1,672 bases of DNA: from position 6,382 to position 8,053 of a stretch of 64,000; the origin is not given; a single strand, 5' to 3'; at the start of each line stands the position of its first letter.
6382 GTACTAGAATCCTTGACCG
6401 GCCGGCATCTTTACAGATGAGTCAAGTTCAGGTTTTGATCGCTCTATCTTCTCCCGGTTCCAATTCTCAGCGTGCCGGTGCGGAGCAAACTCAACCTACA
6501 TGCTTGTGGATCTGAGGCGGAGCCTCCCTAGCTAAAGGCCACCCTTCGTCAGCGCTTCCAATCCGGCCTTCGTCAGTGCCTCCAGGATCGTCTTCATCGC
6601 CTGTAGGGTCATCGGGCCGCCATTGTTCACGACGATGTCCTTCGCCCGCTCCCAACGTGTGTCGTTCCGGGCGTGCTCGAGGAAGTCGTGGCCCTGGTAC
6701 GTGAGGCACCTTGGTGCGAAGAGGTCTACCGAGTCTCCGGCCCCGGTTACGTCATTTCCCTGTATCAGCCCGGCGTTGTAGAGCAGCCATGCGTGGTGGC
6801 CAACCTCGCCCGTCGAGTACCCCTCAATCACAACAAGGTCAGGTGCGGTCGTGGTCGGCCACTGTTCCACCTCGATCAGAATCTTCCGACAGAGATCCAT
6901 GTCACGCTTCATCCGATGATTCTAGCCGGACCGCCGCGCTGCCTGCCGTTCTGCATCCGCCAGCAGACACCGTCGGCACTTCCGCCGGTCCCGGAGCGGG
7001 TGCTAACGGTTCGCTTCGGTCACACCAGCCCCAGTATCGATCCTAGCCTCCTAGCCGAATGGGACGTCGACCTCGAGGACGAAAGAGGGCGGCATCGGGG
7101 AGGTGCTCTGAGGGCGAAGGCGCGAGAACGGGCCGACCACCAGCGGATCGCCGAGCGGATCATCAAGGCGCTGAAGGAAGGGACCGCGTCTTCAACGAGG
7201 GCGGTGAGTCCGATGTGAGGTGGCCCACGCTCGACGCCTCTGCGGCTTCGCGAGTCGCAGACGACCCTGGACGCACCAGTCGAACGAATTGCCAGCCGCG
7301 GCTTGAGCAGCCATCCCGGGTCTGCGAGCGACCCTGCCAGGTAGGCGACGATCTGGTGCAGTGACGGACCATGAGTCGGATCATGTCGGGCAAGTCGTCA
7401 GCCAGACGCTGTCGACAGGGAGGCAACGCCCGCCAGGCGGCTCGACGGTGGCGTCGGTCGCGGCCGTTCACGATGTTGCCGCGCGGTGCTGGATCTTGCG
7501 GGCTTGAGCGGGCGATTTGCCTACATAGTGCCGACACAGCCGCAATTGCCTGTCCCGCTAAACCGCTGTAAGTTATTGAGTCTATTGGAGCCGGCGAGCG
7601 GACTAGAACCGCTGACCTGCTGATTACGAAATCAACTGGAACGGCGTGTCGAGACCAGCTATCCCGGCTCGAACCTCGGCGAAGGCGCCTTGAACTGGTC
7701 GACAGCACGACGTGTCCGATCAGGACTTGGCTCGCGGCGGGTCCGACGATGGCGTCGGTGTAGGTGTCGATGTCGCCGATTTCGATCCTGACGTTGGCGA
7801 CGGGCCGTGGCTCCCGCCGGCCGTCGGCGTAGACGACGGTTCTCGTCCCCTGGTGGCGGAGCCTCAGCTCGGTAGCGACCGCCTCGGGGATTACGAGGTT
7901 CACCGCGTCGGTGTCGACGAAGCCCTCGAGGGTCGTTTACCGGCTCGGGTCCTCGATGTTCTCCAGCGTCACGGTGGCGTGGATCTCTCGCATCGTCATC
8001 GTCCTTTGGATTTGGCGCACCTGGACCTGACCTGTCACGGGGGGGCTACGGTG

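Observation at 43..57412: Expanded family of secreted caspase-Sel1 proteins: conserved protease head, variable repeat tail, many decayed copies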

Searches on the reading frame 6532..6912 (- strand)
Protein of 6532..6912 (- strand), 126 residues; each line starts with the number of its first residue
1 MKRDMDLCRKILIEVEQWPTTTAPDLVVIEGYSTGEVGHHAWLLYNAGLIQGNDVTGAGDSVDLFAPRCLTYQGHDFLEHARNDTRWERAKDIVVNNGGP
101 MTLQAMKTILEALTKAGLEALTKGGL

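Call 17: search_protein_families(library=pfam, proteins=[window:6532-6912:-], max_evalue=0.01)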
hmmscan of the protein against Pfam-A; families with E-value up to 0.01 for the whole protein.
window:6532-6912:- (126 aa): 1 family
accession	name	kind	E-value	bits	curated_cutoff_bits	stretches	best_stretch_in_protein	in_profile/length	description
PF10711.15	DUF2513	-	3.1e-24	85.7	29.6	1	2-98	1-98/100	Hypothetical protein (DUF2513)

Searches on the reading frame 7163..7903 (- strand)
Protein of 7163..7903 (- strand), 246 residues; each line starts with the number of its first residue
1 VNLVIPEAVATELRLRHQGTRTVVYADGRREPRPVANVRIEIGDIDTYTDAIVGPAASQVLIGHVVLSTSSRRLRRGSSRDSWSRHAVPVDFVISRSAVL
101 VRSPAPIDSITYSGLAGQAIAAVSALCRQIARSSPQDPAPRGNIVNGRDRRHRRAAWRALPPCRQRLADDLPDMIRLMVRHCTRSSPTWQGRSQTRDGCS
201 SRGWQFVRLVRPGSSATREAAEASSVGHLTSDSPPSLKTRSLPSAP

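Call 17: search_protein_families(library=pfam, proteins=[window:7163-7903:-], max_evalue=0.01)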
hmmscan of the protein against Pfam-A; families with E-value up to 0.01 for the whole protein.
window:7163-7903:- (246 aa): 1 family
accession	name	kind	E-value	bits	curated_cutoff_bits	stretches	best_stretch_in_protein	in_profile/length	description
PF13975.11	gag-asp_proteas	-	0.0017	19.3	28.2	1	4-68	22-91/92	gag-polyprotein putative aspartyl protease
